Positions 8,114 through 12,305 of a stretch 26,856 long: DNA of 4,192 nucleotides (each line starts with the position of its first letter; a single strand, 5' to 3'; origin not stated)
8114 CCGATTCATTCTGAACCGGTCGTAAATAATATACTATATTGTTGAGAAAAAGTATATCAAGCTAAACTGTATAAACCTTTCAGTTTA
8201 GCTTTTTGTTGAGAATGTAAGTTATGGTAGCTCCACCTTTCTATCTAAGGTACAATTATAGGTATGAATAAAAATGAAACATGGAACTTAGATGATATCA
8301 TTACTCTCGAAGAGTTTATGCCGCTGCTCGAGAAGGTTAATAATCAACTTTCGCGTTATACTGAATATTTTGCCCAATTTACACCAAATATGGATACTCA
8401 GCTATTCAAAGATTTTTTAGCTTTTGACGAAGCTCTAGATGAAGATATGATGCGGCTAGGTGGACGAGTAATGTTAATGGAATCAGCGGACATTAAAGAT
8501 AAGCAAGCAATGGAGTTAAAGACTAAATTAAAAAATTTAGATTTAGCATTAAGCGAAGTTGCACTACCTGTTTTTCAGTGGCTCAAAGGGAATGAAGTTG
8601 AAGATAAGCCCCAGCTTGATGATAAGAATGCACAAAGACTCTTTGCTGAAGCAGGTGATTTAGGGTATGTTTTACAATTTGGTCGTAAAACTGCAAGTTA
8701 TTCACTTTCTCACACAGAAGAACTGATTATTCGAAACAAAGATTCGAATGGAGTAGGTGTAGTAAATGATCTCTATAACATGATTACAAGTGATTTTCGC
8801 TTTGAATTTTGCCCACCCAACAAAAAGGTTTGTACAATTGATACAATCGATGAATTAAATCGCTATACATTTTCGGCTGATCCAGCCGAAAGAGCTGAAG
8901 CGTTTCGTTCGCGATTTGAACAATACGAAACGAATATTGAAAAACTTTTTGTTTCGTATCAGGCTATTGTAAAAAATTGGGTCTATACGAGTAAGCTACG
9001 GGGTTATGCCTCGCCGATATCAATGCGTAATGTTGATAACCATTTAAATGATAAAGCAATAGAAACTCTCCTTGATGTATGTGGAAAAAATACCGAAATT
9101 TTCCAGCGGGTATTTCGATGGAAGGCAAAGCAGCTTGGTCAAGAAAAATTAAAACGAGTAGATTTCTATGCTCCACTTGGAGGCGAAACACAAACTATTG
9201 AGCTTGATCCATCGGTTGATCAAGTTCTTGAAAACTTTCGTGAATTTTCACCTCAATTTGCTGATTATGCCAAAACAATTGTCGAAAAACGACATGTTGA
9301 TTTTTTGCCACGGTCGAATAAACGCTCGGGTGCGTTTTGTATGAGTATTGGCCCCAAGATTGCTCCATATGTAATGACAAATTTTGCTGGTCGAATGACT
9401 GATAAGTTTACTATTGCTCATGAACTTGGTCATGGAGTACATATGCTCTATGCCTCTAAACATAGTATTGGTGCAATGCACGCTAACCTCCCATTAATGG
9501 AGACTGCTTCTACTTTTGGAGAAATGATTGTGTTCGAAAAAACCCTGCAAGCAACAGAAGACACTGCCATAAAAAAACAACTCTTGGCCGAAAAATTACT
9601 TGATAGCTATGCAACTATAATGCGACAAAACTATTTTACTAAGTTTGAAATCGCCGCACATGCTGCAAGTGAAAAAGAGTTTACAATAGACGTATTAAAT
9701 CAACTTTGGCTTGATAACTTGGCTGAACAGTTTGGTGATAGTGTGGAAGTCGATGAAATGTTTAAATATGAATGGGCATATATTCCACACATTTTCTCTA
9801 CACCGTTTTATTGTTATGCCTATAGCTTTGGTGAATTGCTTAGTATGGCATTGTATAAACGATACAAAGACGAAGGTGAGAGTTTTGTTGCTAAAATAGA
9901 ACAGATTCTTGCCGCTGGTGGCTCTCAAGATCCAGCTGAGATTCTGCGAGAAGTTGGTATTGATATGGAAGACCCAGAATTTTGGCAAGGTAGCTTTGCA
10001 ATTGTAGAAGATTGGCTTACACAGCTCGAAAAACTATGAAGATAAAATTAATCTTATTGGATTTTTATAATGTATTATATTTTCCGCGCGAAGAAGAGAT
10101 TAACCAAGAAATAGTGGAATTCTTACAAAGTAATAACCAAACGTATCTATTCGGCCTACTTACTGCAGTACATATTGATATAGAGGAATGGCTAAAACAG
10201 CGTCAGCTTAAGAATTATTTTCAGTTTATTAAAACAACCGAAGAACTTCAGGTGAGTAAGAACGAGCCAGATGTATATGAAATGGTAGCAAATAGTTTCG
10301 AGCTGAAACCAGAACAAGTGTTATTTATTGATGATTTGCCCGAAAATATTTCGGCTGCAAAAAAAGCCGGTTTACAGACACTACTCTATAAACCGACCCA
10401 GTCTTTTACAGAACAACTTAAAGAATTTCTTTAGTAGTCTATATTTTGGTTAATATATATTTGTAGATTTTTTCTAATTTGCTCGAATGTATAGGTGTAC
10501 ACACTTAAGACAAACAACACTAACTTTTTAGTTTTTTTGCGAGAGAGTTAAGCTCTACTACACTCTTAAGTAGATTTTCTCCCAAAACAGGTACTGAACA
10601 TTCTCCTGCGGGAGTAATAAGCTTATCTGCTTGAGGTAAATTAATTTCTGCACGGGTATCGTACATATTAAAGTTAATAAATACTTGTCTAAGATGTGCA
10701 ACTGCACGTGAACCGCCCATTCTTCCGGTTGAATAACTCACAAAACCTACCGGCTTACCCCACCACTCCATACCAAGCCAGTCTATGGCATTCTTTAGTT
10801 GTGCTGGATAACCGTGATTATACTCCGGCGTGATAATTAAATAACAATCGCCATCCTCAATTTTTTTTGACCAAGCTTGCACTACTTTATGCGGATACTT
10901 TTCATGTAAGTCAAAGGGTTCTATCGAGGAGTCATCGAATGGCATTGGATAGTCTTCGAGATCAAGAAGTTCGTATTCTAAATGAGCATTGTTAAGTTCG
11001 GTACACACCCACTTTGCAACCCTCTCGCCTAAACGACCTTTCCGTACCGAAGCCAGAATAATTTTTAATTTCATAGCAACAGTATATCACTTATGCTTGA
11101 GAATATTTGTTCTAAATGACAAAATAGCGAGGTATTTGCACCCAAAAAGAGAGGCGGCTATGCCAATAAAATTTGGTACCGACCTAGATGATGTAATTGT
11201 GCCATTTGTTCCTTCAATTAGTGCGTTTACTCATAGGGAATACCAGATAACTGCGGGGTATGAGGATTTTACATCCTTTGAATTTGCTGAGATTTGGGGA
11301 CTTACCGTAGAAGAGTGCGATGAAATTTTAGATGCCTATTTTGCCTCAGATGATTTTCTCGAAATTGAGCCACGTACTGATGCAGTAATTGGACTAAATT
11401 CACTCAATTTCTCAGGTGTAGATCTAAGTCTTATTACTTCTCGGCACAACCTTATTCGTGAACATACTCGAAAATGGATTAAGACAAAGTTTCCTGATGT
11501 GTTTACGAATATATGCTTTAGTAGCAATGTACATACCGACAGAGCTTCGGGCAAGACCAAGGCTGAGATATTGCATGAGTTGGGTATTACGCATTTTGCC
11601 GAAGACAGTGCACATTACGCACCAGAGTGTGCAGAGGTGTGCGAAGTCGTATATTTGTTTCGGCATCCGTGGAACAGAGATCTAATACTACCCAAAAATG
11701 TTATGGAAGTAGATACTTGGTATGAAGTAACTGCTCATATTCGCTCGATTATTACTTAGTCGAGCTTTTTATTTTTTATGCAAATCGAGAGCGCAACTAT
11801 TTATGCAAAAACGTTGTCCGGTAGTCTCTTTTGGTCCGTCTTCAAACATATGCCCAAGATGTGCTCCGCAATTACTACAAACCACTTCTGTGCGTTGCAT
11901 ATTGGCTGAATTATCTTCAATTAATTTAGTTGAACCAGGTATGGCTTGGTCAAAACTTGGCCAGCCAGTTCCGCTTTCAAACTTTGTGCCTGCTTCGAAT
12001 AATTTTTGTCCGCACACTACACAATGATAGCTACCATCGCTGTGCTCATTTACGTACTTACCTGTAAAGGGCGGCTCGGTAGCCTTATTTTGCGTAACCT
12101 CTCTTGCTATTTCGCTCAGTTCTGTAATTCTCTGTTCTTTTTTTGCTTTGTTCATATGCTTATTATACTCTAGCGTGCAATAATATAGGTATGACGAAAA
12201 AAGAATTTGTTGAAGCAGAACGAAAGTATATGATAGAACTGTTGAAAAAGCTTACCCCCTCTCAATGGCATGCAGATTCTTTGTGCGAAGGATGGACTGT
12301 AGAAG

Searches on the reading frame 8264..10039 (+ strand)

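Call 4: search_protein_families(library=pfam, proteins=[window:8264-10039:+], max_evalue=0.01)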
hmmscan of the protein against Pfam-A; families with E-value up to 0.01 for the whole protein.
window:8264-10039:+ (591 aa): 2 families
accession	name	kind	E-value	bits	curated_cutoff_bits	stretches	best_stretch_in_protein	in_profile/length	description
PF01432.26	Peptidase_M3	-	1.3e-42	147.2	27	1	204-579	5-456/457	Peptidase family M3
PF12436.14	USP7_ICP0_bdg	-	0.0001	22.2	27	0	401-499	120-211/241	ICP0-binding domain of Ubiquitin-specific protease 7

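Call 5: search_protein_families(library=ncbifam, proteins=[window:8264-10039:+], max_evalue=0.01)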
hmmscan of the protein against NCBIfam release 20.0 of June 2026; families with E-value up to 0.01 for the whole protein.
window:8264-10039:+ (591 aa): 3 families
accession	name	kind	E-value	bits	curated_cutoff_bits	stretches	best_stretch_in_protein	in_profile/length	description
TIGR02290.1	M3_fam_3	subfamily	3.1e-140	468.9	561.7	1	6-591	1-587/587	M3 family oligoendopeptidase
TIGR00181.1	pepF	equivalog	1e-84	285.5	490.55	1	2-591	5-591/591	oligoendopeptidase F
TIGR02289.1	M3_not_pepF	subfamily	1.3e-23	83.4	442.35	1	284-585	239-545/549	M3 family oligoendopeptidase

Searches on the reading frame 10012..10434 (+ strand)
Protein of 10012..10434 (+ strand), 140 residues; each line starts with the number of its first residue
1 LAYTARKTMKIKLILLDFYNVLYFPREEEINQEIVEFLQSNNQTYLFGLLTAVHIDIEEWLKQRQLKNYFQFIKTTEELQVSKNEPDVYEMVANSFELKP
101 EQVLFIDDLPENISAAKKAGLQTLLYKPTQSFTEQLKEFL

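Call 32: search_protein_families(library=pfam, proteins=[window:10012-10434:+], max_evalue=0.001)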
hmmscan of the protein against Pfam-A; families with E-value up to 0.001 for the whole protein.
window:10012-10434:+ (140 aa): 3 families
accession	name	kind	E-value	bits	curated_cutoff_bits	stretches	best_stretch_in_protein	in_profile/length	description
PF13419.12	HAD_2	-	8.8e-13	49.2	23.8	1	30-124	80-176/178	Haloacid dehalogenase-like hydrolase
PF00702.32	Hydrolase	-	4.6e-10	40.6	26.4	1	34-120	106-191/191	haloacid dehalogenase-like hydrolase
PF13242.12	Hydrolase_like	-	0.00011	22.5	22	1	82-127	3-49/75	HAD-hyrolase-like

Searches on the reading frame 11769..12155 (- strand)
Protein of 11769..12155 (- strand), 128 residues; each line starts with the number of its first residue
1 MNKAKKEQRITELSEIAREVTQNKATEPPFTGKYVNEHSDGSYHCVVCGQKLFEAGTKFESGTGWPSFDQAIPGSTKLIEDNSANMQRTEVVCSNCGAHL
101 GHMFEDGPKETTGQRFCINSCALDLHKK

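Call 32: search_protein_families(library=pfam, proteins=[window:11769-12155:-], max_evalue=0.001)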
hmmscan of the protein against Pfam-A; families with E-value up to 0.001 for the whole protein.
window:11769-12155:- (128 aa): 3 families
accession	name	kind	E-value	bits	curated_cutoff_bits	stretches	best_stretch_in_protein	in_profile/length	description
PF01641.26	SelR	-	5.9e-47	158.9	24.9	1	13-126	1-115/116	SelR domain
PF24046.1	At4g08330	-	2.5e-05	24.7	27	1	85-112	73-100/129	At4g08330 beta-tent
PF03226.21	Yippee-Mis18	-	0.00028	21.4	26.6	0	81-123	49-93/108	Yippee zinc-binding/DNA-binding /Mis18, centromere assembly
